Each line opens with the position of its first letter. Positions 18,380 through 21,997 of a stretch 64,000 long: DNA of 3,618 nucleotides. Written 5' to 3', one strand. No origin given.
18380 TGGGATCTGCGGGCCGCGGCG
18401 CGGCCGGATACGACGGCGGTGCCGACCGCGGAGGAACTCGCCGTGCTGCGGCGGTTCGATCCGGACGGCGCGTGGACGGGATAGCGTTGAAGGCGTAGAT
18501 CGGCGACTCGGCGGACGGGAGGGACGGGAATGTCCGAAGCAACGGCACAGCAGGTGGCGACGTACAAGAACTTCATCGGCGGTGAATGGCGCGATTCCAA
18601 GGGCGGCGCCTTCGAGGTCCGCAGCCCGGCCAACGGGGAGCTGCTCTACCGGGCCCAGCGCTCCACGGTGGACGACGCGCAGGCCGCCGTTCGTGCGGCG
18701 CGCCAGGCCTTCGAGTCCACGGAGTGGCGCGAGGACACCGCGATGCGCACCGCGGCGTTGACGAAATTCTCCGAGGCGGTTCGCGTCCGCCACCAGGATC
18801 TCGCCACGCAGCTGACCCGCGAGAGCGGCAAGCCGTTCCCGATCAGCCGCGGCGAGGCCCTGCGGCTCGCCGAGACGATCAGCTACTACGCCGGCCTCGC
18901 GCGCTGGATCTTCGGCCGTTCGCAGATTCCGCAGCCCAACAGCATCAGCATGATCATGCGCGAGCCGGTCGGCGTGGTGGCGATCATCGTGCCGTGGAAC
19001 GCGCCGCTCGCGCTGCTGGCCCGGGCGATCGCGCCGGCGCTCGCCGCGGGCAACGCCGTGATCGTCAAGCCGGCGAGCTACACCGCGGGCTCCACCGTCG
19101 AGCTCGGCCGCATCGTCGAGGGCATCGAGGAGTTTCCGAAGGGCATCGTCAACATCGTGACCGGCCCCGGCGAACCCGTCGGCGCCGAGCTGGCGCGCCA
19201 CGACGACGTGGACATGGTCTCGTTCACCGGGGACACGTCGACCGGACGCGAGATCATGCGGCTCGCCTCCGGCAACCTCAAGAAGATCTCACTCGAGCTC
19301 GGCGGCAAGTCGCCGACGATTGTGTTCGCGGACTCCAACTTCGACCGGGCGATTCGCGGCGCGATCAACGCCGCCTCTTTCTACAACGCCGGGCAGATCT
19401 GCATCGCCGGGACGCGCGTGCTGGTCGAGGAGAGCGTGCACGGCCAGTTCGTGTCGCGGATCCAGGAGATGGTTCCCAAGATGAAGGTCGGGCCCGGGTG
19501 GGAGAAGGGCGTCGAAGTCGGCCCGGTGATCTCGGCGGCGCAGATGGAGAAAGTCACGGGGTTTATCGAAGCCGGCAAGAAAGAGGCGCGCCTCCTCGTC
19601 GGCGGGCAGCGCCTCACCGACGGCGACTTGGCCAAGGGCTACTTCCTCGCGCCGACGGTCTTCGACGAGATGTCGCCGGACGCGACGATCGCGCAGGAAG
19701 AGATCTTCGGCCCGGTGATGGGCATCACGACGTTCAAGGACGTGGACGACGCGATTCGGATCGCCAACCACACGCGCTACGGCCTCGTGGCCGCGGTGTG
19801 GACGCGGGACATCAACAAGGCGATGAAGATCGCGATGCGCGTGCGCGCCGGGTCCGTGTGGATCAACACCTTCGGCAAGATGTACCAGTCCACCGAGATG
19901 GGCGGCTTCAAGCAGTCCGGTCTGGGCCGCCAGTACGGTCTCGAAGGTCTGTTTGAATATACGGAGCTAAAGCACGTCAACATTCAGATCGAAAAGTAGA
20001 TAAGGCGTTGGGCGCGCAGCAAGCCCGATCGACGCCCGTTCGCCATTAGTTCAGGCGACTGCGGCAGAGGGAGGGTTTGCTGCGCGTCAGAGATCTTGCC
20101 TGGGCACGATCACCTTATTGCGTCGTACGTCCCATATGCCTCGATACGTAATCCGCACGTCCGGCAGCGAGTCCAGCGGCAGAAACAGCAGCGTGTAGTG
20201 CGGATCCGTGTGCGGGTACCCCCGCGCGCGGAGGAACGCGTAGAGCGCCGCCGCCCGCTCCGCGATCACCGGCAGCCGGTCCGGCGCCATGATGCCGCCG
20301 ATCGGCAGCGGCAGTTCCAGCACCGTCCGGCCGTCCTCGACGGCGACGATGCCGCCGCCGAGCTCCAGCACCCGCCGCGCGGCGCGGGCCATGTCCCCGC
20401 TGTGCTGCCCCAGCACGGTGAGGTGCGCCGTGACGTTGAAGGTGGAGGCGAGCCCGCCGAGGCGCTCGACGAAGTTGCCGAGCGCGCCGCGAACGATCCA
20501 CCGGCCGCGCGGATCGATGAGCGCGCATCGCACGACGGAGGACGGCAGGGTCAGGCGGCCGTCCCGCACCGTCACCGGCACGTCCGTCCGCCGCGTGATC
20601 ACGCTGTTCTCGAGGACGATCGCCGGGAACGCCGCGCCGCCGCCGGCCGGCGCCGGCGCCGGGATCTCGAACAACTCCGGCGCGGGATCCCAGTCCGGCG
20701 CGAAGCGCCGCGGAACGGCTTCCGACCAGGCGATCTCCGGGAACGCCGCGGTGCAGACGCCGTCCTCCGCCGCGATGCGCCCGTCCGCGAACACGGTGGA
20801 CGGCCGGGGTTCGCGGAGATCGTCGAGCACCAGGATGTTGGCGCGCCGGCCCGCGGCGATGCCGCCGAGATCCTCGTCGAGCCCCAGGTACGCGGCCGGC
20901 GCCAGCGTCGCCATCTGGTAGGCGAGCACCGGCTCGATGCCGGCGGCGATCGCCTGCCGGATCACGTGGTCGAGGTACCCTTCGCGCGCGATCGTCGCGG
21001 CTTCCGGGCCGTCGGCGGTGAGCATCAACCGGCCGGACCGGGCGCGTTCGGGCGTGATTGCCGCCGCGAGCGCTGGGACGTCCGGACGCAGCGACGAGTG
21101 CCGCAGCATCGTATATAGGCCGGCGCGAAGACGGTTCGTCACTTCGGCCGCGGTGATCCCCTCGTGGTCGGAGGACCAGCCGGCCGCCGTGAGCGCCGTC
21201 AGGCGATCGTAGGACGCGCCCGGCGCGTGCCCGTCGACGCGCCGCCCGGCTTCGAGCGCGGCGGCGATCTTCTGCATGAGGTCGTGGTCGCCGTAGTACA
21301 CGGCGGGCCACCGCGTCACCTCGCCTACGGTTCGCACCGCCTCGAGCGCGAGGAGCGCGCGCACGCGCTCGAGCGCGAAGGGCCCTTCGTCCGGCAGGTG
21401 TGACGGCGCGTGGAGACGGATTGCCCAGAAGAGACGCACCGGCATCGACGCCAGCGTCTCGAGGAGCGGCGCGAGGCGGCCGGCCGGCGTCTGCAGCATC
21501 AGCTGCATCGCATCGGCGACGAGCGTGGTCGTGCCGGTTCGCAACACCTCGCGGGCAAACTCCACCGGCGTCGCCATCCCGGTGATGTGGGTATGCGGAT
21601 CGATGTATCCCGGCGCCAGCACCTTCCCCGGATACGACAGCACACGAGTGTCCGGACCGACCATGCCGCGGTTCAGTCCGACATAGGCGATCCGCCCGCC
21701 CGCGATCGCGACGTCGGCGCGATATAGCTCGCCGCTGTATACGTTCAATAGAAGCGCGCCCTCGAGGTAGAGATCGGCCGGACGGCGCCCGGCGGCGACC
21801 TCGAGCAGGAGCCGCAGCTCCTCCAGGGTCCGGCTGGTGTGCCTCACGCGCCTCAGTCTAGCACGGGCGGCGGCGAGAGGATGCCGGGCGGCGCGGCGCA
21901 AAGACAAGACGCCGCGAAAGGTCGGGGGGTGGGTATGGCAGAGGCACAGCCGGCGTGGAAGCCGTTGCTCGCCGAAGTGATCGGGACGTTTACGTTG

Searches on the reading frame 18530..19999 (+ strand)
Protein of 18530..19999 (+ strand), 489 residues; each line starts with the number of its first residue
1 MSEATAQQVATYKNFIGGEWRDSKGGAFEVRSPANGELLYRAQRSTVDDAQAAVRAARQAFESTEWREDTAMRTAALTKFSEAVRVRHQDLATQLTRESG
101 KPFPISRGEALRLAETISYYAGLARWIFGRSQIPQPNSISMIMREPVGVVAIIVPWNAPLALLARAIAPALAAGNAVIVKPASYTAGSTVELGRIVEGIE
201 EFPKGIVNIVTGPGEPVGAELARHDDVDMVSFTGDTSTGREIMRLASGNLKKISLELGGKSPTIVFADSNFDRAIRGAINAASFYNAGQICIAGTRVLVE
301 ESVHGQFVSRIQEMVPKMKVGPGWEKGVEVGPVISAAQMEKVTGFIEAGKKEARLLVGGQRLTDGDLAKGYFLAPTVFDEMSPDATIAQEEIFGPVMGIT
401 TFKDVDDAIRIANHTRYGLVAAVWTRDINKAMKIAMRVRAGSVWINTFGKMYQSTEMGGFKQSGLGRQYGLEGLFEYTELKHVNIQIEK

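Call 5: search_protein_families(library=pfam, proteins=[window:18530-19999:+], max_evalue=0.01)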
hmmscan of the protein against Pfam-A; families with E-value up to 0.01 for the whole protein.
window:18530-19999:+ (489 aa): 1 family
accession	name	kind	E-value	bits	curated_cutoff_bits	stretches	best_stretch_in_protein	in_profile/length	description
PF00171.27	Aldedh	-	5.7e-157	523.4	23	1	20-483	1-461/461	Aldehyde dehydrogenase family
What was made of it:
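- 18530..19999 (+): Aldehyde dehydrogenase. PF00171 scores 523 bits (call 5).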

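Call 6: search_protein_families(library=ncbifam, proteins=[window:18530-19999:+], max_evalue=0.01)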
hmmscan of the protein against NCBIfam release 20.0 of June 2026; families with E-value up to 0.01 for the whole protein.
window:18530-19999:+ (489 aa): 45 families (the best 25 are shown)
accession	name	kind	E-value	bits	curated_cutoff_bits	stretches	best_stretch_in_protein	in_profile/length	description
TIGR01804.1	BADH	equivalog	2.7e-138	461.4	668.6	1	15-481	1-467/467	betaine-aldehyde dehydrogenase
NF010000.0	PRK13473.1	subfamily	4.2e-135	451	615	1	12-487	3-474/475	aminobutyraldehyde dehydrogenase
NF009725.0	PRK13252.1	equivalog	8.4e-131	436.7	593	1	8-488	3-482/488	betaine-aldehyde dehydrogenase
TIGR02299.1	HpaE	equivalog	4.1e-119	398.4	638.35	1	13-488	2-479/488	5-carboxymethyl-2-hydroxymuconate semialdehyde dehydrogenase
NF045735.1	PaDhStyDPseudo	equivalog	3.4e-114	382.2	850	1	14-485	5-481/483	phenylacetaldehyde dehydrogenase StyD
NF045736.1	PaDhStyDRhodo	equivalog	1.4e-112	376.7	800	1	13-485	4-477/479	phenylacetaldehyde dehydrogenase StyD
NF006916.0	PRK09407.1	equivalog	5.2e-111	371.8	521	1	19-485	27-492/526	succinic semialdehyde dehydrogenase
TIGR01780.1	SSADH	subfamily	1.7e-110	370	646.35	1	30-481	1-448/448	succinate-semialdehyde dehydrogenase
NF042993.1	AlphKGSA_gudD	equivalog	4.2e-110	368.8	770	1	10-485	2-480/481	alpha-ketoglutaric semialdehyde dehydrogenase GucD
NF050026.1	AcaldDHExaC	equivalog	8.9e-110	367.6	900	1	7-484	11-492/503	acetaldehyde dehydrogenase ExaC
NF007352.0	PRK09847.1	equivalog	2.3e-109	366.2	850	1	12-488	20-494/495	aldehyde dehydrogenase PuuC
NF052305.1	DioxValDhHalo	equivalog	3.4e-109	365.9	750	1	10-482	3-478/483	2,5-dioxovalerate dehydrogenase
TIGR03216.1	OH_muco_semi_DH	equivalog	1.2e-107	360.5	693.25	1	12-486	1-480/481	2-hydroxymuconic semialdehyde dehydrogenase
TIGR04284.1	aldehy_Rv0768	hypoth_equivalog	3.9e-106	355.9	775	1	14-484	3-477/480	aldehyde dehydrogenase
NF007497.0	PRK10090.1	equivalog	3.3e-103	346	500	1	9-487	4-479/480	aldehyde dehydrogenase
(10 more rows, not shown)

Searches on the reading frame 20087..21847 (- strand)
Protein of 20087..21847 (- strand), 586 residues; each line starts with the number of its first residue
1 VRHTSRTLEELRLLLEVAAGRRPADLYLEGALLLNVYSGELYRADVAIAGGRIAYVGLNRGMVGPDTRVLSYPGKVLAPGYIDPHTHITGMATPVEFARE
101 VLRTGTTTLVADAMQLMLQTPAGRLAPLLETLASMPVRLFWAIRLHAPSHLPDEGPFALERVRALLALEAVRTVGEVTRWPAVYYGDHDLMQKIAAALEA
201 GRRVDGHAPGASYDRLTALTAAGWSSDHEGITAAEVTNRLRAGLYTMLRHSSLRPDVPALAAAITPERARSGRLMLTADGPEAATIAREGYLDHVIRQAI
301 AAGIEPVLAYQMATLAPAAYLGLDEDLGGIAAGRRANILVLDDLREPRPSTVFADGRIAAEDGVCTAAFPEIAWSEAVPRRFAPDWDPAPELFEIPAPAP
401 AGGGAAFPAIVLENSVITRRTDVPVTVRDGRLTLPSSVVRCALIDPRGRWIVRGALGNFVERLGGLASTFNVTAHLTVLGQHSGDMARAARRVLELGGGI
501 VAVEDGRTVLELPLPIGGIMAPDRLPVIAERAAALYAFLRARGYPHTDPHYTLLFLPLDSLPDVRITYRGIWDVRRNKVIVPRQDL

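Call 43: search_protein_families(library=ncbifam, proteins=[window:20087-21847:-], max_evalue=0.00001)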
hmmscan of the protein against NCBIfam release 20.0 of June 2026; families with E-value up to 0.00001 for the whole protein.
window:20087-21847:- (586 aa): 16 families
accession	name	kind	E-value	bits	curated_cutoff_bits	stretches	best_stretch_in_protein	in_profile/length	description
TIGR01178.1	ade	equivalog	3.1e-83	280.1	472.5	1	29-576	5-546/552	adenine deaminase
NF007457.0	PRK10027.1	equivalog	2.5e-58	197.7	768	1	9-578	15-580/588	adenine deaminase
NF006689.0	PRK09237.1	equivalog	6.1e-10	38.2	371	1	25-110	4-90/383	amidohydrolase/deacetylase family metallohydrolase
NF051886.1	XaaProDiPepCaul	equivalog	6.4e-10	38.6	500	0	31-96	5-72/398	Xaa-Pro dipeptidase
TIGR01224.1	hutI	equivalog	6.4e-09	35.1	298.15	0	45-88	5-49/377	imidazolonepropionase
TIGR03178.1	allantoinase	equivalog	5.7e-07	28.7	357.85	0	38-121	12-90/441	allantoinase AllB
NF005557.0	PRK07228.1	equivalog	7e-07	28.3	522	0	307-342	340-375/445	5'-deoxyadenosine deaminase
NF006056.0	PRK08204.1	subfamily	8.4e-07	28.1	391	0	37-88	18-67/449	hypothetical protein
TIGR02318.1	phosphono_phnM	equivalog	1e-06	27.9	390.55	0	308-358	324-374/376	phosphonate metabolism protein PhnM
NF009685.0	PRK13206.1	equivalog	1.9e-06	26.8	907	0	25-113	72-165/573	urease subunit alpha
TIGR02033.1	D-hydantoinase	equivalog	3.8e-06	26.1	393.25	1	40-111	13-90/454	dihydropyrimidinase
NF004839.0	PRK06189.1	equivalog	5.4e-06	25.3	631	0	36-121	13-93/451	allantoinase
TIGR00857.1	pyrC_multi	subfamily_domain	5.9e-06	25.5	279.05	0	40-110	2-67/412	dihydroorotase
NF011990.0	PRK15446.2-6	subfamily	7.2e-06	24.9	233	0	309-359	331-382/390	alpha-D-ribose 1-methylphosphonate 5-triphosphate diphosphatase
NF006679.0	PRK09228.1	subfamily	7.3e-06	25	351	0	296-347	340-391/433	guanine deaminase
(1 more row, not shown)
